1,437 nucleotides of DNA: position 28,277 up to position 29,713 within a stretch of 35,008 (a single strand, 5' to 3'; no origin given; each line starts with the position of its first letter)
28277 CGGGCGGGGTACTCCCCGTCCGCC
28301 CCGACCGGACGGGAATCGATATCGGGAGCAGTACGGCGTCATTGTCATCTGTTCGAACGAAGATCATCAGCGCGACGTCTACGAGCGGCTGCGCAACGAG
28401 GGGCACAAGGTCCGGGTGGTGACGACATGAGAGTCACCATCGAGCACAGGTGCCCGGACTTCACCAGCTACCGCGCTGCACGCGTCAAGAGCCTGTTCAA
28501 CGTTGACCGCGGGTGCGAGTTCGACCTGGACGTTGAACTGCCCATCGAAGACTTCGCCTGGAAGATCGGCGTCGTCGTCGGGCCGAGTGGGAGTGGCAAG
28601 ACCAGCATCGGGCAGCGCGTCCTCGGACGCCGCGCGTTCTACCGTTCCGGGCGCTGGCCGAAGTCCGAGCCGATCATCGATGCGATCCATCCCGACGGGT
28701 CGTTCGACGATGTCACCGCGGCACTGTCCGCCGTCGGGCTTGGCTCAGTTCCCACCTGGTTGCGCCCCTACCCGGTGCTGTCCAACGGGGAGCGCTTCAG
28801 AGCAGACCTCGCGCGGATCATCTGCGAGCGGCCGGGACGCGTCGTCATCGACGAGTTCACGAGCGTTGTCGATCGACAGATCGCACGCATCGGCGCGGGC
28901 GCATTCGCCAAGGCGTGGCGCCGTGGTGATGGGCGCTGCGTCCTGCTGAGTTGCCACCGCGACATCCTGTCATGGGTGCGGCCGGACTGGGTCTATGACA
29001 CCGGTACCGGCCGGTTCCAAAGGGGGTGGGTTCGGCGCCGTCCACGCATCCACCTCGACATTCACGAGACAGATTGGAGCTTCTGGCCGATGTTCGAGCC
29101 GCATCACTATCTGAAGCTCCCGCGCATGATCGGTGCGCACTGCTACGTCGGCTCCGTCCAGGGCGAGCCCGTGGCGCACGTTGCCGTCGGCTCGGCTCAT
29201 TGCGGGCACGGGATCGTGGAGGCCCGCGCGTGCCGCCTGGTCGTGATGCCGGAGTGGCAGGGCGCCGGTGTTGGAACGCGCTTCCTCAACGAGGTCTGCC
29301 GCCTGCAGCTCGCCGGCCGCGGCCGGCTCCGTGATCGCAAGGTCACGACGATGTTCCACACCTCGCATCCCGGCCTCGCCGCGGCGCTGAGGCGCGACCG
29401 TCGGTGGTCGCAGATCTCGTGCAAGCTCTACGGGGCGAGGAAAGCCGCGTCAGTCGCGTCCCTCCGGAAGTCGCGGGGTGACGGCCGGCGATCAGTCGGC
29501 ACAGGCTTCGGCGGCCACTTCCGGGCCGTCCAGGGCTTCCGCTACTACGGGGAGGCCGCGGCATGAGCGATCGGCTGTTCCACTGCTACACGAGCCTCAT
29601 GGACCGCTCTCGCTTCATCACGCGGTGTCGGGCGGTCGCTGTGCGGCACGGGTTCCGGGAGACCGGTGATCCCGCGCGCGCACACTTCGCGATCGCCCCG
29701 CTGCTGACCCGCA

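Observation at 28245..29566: ABC-type ATPase fused to a GNAT acyltransferase, with a coupled 61-aa leader protein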

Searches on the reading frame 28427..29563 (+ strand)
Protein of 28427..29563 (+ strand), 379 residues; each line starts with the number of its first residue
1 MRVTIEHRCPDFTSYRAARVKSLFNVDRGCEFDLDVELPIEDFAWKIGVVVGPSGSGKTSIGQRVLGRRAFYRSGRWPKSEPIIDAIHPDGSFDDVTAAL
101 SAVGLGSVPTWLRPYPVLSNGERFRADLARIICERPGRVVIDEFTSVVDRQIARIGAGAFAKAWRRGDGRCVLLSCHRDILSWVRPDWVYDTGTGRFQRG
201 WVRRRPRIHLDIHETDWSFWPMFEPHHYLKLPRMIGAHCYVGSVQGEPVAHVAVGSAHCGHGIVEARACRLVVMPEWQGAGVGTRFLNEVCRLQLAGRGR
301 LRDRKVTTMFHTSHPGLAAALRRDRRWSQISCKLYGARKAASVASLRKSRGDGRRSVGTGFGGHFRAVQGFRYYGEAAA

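Call 5: search_protein_families(library=pfam, proteins=[window:28427-29563:+], max_evalue=0.1)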
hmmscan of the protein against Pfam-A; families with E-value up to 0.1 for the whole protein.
window:28427-29563:+ (379 aa): 6 families
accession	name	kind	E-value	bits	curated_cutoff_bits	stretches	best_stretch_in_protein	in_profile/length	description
PF13508.13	Acetyltransf_7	-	1.7e-05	25.6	27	1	237-299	3-61/84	Acetyltransferase (GNAT) domain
PF00005.33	ABC_tran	-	0.00017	22.6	25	0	96-145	85-136/137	ABC transporter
PF13191.12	AAA_16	-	0.00026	22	32.6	1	48-144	27-141/167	AAA ATPase domain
PF00583.31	Acetyltransf_1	-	0.00056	20.6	20.7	1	212-292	4-86/116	Acetyltransferase (GNAT) family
PF13401.12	AAA_22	-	0.014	16.1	27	1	46-144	6-93/130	AAA domain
PF13673.13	Acetyltransf_10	-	0.024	15.1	23.6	1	245-292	39-78/128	Acetyltransferase (GNAT) domain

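Call 6: search_protein_families(library=phrogs, proteins=[window:28427-29563:+], max_evalue=0.01)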
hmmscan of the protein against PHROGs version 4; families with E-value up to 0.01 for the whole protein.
window:28427-29563:+ (379 aa): 3 families
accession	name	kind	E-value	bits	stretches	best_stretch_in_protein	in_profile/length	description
phrog_11143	-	unknown function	2.9e-145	484.8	1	1-377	1-352/357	-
phrog_293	-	moron, auxiliary metabolic gene and host takeover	8.4e-14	51.5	1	94-178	248-328/1058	ABC transporter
phrog_7693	-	other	0.001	20.1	1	271-343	1-63/89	acetyltransferase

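Call 8: search_protein_families(library=ncbifam, proteins=[window:28427-29563:+], max_evalue=0.1)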
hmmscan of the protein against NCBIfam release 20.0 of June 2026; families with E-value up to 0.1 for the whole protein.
window:28427-29563:+ (379 aa): 55 families (the best 25 are shown)
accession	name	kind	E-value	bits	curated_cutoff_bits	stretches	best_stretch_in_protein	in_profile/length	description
TIGR02673.1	FtsE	equivalog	5.3e-07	29.5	264.85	1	95-179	117-197/214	cell division ATP-binding protein FtsE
TIGR02857.1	CydD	equivalog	2.7e-06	26.6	435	1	118-180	459-518/529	thiol reductant ABC exporter subunit CydD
TIGR02982.1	heterocyst_DevA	subfamily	1.4e-05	24.8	295.8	1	94-156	120-180/220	ABC exporter ATP-binding subunit, DevA family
TIGR03873.1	F420-0_ABC_ATP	hypoth_equivalog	2.4e-05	23.7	372.4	1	97-149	119-169/256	putative F420-0 ABC transporter ATP-binding protein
NF040873.1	AztA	equivalog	5.9e-05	22.7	220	1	94-177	98-177/191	zinc ABC transporter ATP-binding protein AztA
NF010061.0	PRK13538.1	equivalog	0.00012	21.7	195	1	92-180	110-194/211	cytochrome c biogenesis heme-transporting ATPase CcmA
NF052485.1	sider_ATP_EitC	equivalog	0.00017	21.1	485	1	69-149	94-170/251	siderophore ABC transporter ATP-binding protein EitC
TIGR01978.1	sufC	equivalog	0.00028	20.4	212.8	1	119-196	146-222/243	Fe-S cluster assembly ATPase SufC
TIGR00954.1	3a01203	subfamily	0.00037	19.1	918.9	1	105-149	574-615/660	peroxysomal long chain fatty acyl transporter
NF007134.0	PRK09580.1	equivalog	0.00041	19.9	400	1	118-196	146-223/248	Fe-S cluster assembly ATPase SufC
NF010068.0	PRK13548.1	equivalog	0.00041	19.5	261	1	98-149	120-175/261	heme ABC transporter ATP-binding protein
TIGR03796.1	NHLM_micro_ABC1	equivalog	0.00049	18.4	853.3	1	118-155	616-653/710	NHLP family bacteriocin export ABC transporter peptidase/permease/ATPase subunit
TIGR02211.1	LolD_lipo_ex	equivalog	0.00062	19.4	307.75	1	117-154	141-178/221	lipoprotein-releasing ABC transporter ATP-binding protein LolD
TIGR01842.1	type_I_sec_PrtD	subfamily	0.00068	18.3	510.15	0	118-166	455-503/544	type I secretion system permease/ATPase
TIGR01189.1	ccmA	equivalog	0.00069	19.3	131.6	1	95-179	107-187/198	heme ABC exporter ATP-binding protein CcmA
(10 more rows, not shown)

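Call 9: search_solved_structures(query=window:28427-29563:+, max_evalue=1, show_alignments=2)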
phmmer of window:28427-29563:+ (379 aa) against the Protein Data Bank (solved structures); distinct sequences matched with E-value up to 1: 130 (the best 60 are shown).
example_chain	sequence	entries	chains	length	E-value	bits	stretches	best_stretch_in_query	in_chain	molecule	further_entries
11mp_A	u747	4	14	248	8.7e-05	25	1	118-198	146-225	Probable ATP-dependent transporter SufC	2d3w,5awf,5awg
7msc_x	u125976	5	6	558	0.0001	24.7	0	98-151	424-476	Energy-dependent translational throttle protein EttA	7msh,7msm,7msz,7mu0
2zu0_C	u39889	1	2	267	0.00011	24.7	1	118-198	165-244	Probable ATP-dependent transporter sufC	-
7zk8_A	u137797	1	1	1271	0.00026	23.4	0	118-178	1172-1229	ATP-dependent translocase ABCB1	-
7zk9_A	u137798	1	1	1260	0.00026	23.4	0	118-178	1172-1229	ATP-dependent translocase ABCB1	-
7zka_A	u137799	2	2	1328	0.00028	23.3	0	118-178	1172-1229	ATP-dependent translocase ABCB1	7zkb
7zk4_A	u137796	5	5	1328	0.00028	23.3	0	118-178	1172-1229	ATP-dependent translocase ABCB1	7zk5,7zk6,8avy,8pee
6ujr_A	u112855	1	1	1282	0.00071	21.9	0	118-178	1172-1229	ATP-dependent translocase ABCB1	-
6ujs_A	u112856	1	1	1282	0.00071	21.9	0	118-178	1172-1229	ATP-dependent translocase ABCB1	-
6ujt_A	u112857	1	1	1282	0.00071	21.9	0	118-178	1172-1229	ATP-dependent translocase ABCB1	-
6ujp_A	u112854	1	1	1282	0.00071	21.9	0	118-178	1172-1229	ATP-dependent translocase ABCB1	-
4m1m_A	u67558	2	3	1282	0.00071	21.9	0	118-178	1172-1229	Multidrug resistance protein 1A | ATP-dependent translocase ABCB1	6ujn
6ujw_A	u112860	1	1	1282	0.00071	21.9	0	118-178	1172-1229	ATP-dependent translocase ABCB1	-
4lsg_A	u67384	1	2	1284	0.00071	21.9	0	118-178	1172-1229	Multidrug resistance protein 1A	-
4m2s_A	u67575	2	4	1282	0.00071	21.9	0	118-178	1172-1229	Multidrug resistance protein 1A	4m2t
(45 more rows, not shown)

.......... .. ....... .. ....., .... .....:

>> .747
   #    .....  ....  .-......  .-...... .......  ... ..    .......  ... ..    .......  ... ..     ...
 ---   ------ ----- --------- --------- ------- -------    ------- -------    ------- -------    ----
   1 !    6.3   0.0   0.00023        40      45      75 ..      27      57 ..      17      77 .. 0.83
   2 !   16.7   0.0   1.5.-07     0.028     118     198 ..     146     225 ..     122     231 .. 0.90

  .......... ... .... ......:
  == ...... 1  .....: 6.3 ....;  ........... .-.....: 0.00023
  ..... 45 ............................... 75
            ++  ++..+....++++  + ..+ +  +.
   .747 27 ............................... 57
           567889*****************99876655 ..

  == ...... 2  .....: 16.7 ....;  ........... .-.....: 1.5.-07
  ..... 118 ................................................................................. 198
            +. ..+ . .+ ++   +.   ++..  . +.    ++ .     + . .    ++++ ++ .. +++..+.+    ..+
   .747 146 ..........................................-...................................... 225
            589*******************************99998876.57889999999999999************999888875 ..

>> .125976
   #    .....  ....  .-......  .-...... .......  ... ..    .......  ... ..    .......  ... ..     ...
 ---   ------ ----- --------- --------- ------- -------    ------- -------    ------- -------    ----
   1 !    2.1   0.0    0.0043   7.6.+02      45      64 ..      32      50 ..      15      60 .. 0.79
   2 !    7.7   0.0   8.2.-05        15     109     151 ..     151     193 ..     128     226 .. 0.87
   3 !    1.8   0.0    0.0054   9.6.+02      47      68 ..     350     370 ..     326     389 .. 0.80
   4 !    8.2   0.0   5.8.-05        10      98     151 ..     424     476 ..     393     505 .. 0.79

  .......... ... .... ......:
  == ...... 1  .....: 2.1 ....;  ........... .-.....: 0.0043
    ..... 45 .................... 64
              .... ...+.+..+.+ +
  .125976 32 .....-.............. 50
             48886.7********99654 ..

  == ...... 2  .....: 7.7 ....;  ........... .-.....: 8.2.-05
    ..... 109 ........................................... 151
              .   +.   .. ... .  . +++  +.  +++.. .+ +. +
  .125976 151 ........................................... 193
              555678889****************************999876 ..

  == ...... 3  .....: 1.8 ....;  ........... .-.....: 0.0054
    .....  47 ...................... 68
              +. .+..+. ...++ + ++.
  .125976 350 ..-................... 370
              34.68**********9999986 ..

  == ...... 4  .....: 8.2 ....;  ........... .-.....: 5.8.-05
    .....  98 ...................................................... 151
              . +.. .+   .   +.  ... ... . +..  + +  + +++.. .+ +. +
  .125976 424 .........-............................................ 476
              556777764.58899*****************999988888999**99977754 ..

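Call 10: search_dna_similar(query=window:28427-29563:+, collection=phages, mode=protein, max_rows=40)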
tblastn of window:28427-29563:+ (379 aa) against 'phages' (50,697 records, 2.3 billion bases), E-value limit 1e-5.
Records with a match: 61; places in all: 61; records where one place covers at least 80% of the query: 34.
Best place of each record, by identity: 60-80% 4; <60% 57.
By first word of the organism name: Gordonia 12; Streptococcus 12; Porphyromonas 5; Aeromonas 5; Leptospira 4; Burkholderia 3; Bacteriophage 3; Oenococcus 2; Lactococcus 2; Nonlabens 2; and 9 more.
By host as written in the record: - 6; Aeromonas salmonicida 5; Gordonia terrae 3612 4; Leptospira biflexa Patoc 1 4; Gordonia terrae NRRL B-16283 3; Burkholderia thailandensis 2; Gordonia rubripertincta NRRL B-16540 2; Rhodococcus erythropolis RIA 643 2; and 29 more.
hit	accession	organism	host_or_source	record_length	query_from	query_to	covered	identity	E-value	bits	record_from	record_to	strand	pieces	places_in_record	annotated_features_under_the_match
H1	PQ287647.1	Pseudomonas phage Komp_PAO1_1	Pseudomonas aeruginosa PAO1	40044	1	375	99%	64.4%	4e-145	460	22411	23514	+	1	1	hypothetical protein (x2)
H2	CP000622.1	Burkholderia phage phiE255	Burkholderia thailandensis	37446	1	378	100%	63.8%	6e-151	476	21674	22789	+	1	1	gp29, conserved hypothetical protein | gp28, hypothetical protein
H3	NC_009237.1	Burkholderia phage phiE255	Burkholderia thailandensis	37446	1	378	100%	63.8%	6e-151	476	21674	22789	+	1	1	gp29, conserved hypothetical protein | gp28, hypothetical protein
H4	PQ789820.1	Burkholderia phage vB_E427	Burkholderia sp.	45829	1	378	100%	63.8%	6e-151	476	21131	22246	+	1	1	hypothetical protein (x2)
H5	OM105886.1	Gordonia phage Ligma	Gordonia terrae NRRL B-16283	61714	3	379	99%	57.7%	1e-135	432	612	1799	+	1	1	2: hypothetical protein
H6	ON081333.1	Gordonia phage Axumite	Gordonia terrae 3612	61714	3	379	99%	57.7%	1e-135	432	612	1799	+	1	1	2: ATP binding cassette-like protein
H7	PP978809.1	Gordonia phage Shatter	Gordonia terrae NRRL B-16283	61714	3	379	99%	57.7%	1e-135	432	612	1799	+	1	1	2: ATP binding cassette-like protein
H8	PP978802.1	Gordonia phage Fresco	Gordonia terrae NRRL B-16283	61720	3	379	99%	57.7%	1e-135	432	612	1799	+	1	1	2: ATP binding cassette-like protein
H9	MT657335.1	Gordonia phage Mariokart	Gordonia terrae 3612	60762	3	379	99%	57.3%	4e-130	417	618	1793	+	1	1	2: hypothetical protein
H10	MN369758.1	Gordonia phage NHagos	Gordonia rubripertincta NRRL B-16540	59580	2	379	100%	56.8%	1e-136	435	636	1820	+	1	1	2: hypothetical protein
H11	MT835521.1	Bacteriophage sp.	human fecal samples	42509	3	375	98%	56.9%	8e-123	395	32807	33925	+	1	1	record has no annotation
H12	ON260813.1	Gordonia phage BiggityBass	Gordonia terrae CAG3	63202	3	379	99%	54.8%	3e-131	420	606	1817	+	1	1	2: ATP binding cassette-like protein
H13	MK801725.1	Gordonia phage Yago84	Gordonia terrae 3612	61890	3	379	99%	54.8%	9e-131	419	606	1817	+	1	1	2: hypothetical protein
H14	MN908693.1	Gordonia phage AnClar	Gordonia terrae 3612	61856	3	379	99%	54.8%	2e-130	417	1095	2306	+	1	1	2: ATP binding cassette-like protein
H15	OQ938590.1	Gordonia phage Sisko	Gordonia rubripertincta NRRL B-16540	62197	3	379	99%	54.3%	1e-129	416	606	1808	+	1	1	2: ATP-binding cassette-like protein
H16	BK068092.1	Porphyromonas phage phage011a_WW2952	Porphyromonas gingivalis WW2952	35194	1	375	99%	54.5%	2e-122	394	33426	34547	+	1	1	hypothetical protein | acr candidate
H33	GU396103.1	Aeromonas phage PX29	Aeromonas salmonicida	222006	37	333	78%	37.2%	1e-39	155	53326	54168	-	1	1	conserved hypothetical protein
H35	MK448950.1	Streptococcus phage Javan464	Streptococcus pyogenes ERR111974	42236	8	352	84%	34.3%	3e-36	176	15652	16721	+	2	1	putative ABC iron siderophore transporter | hypothetical protein | DNA modification methylase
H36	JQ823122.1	Nonlabens phage P12024S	Persicivirga sp. IMCC12024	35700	36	334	79%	35.8%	2e-50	187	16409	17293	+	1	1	hypothetical protein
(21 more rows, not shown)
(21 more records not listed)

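Call 11: get_annotated_region(hit=H2, flank=6000)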
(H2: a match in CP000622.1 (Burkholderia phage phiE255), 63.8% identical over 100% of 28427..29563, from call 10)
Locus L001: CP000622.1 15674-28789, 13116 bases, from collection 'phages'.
description: Burkholderia phage phiE255, complete genome.
organism: Burkholderia phage phiE255 (NCBI taxid 2883942)
taxonomy: Viruses; Duplodnaviria; Heunggongvirae; Uroviricota; Caudoviricetes; Bcepmuvirus; Bcepmuvirus E255
host: Burkholderia thailandensis; source: -; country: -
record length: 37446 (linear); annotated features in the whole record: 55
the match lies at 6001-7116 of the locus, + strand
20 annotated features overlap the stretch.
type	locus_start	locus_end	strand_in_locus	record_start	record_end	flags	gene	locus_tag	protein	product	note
CDS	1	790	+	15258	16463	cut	-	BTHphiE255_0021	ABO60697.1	gp21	identified by match to protein family HMM PF05954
CDS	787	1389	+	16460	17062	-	-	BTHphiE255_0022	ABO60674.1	gp22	identified by match to protein family HMM PF04717; match to protein family HMM TIGR01644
CDS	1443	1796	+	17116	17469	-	-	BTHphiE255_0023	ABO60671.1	gp23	identified by match to protein family HMM PF04965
CDS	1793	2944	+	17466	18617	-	-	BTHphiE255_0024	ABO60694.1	gp24, conserved hypothetical protein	identified by match to protein family HMM PF04865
CDS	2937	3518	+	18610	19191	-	-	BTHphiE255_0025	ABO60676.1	gp25, tail fiber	identified by match to protein family HMM TIGR01634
CDS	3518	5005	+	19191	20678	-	-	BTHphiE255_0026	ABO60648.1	gp26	-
CDS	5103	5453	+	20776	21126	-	-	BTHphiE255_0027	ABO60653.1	gp27, conserved hypothetical protein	-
CDS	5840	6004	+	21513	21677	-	-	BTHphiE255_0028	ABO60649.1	gp28, hypothetical protein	-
CDS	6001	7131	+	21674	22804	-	-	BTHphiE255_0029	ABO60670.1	gp29, conserved hypothetical protein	-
CDS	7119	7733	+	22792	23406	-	-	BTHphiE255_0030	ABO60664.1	gp30, formyl transferase, putative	identified by match to protein family HMM PF00551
CDS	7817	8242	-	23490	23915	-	-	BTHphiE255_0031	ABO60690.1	gp31, non-glycosylated membrane-associated protein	-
CDS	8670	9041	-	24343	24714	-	-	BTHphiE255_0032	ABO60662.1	gp32, DNA-binding protein RdgB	-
CDS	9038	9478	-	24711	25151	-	-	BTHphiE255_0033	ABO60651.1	gp33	identified by match to protein family HMM PF06252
CDS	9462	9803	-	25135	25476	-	-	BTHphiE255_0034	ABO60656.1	gp34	-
CDS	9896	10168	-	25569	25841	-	-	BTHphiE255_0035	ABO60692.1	gp35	identified by match to protein family HMM PF00216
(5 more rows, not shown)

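Call 12: get_annotated_region(hit=H6, flank=6000)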
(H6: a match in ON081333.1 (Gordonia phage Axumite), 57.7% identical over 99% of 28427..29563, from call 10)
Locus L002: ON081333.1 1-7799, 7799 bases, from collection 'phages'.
description: Gordonia phage Axumite, complete genome.
organism: Gordonia phage Axumite (NCBI taxid 2935733)
taxonomy: Viruses; Duplodnaviria; Heunggongvirae; Uroviricota; Caudoviricetes; Sourvirus
host: Gordonia terrae 3612; source: -; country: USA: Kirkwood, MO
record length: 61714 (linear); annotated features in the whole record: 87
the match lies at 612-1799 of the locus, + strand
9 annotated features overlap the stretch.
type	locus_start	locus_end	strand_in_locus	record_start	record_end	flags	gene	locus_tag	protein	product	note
CDS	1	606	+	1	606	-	1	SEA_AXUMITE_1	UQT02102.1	ParB-like nuclease domain protein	-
CDS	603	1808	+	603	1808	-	2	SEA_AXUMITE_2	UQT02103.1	ATP binding cassette-like protein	-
CDS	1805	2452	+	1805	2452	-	3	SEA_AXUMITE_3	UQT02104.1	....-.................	-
CDS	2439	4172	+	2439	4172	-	4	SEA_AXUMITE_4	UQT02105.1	terminase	-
CDS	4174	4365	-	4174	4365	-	5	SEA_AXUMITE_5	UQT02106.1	hypothetical protein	-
CDS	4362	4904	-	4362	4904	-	6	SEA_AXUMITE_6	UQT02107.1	RuvC-like resolvase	-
CDS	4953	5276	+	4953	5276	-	7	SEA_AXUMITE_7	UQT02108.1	hypothetical protein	-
CDS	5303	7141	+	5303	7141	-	8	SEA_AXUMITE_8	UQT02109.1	portal protein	-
CDS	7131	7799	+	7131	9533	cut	9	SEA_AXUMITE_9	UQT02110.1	capsid maturation protease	-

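Call 13: get_annotated_region(hit=H35, flank=6000)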
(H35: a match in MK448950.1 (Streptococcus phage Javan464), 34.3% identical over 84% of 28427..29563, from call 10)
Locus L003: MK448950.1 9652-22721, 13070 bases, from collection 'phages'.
description: Streptococcus phage Javan464, complete genome.
organism: Streptococcus phage Javan464 (NCBI taxid 2548185)
taxonomy: Viruses; Duplodnaviria; Heunggongvirae; Uroviricota; Caudoviricetes
host: Streptococcus pyogenes ERR111974; source: -; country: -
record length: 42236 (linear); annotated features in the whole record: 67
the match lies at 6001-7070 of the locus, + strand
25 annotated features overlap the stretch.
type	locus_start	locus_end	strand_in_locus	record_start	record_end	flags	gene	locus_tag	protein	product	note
CDS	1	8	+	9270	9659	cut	-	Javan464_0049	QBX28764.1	single-stranded DNA-binding protein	-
CDS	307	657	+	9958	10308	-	-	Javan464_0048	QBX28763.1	holliday junction resolvase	-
CDS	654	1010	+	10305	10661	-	-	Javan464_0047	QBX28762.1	hypothetical protein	FIG01114622: hypothetical protein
CDS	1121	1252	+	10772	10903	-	-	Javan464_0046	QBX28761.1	hypothetical protein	FIG01115146: hypothetical protein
CDS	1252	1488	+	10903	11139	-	-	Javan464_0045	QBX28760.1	hypothetical protein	-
CDS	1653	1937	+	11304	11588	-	-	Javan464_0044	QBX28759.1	hypothetical protein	-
CDS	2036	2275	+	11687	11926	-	-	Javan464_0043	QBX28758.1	hypothetical protein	-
CDS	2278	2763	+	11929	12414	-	-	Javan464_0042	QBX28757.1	putative methyltransferase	-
CDS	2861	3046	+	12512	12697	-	-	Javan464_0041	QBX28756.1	hypothetical protein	-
CDS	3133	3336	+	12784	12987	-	-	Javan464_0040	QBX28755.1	hypothetical protein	-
CDS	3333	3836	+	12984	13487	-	-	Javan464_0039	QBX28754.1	hypothetical protein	-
CDS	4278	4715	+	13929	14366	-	-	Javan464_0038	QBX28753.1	hypothetical protein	-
CDS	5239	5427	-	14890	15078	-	-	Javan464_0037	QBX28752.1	hypothetical protein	-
CDS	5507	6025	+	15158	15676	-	-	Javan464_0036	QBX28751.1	DNA modification methylase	-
CDS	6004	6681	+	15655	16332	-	-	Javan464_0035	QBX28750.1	putative ABC iron siderophore transporter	putative ABC iron siderophore transporter, fusedpermease and ATPase domains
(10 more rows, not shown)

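Call 14: find_homologous_proteins(query=window:28427-29563:+, max_evalue=0.00001)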
Query window:28427-29563:+ (379 aa): 6565 proteins with E <= 0.00001 among 8000 candidates; the best 120 are listed.
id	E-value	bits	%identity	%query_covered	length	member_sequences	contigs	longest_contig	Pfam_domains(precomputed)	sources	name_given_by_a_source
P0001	1.1e-261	886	100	100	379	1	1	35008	PF13508.14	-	-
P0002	3.7e-185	634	73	99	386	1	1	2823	-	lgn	-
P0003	3.0e-181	621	71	100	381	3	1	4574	-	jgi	jgi:GNAT superfamily N-acetyltransferase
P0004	5.1e-179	614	70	99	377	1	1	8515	PF13508.14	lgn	-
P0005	2.9e-177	608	68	99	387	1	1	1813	-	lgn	-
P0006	1.2e-176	606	70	99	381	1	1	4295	PF00005.34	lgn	-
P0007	5.2e-176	604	69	99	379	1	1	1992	PF00005.34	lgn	-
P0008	7.3e-176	603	69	99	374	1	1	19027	-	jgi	jgi:GNAT superfamily N-acetyltransferase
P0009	7.7e-175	600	67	100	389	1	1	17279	PF13191.13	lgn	-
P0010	8.8e-174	596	68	99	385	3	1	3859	-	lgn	-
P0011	3.9e-173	594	69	99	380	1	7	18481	-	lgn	-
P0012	5.9e-173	594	66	99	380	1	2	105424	PF00005.34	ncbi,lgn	-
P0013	1.7e-172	592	67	100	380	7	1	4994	-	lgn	-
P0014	4.5e-172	591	69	100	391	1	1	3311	-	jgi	jgi:ABC-type ATPase involved in cell division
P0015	1.1e-171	589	66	100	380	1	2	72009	PF00005.34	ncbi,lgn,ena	ncbi:MAG: ABC transporter ATP-binding protein [Candidatus Zixiibacteriota bacterium]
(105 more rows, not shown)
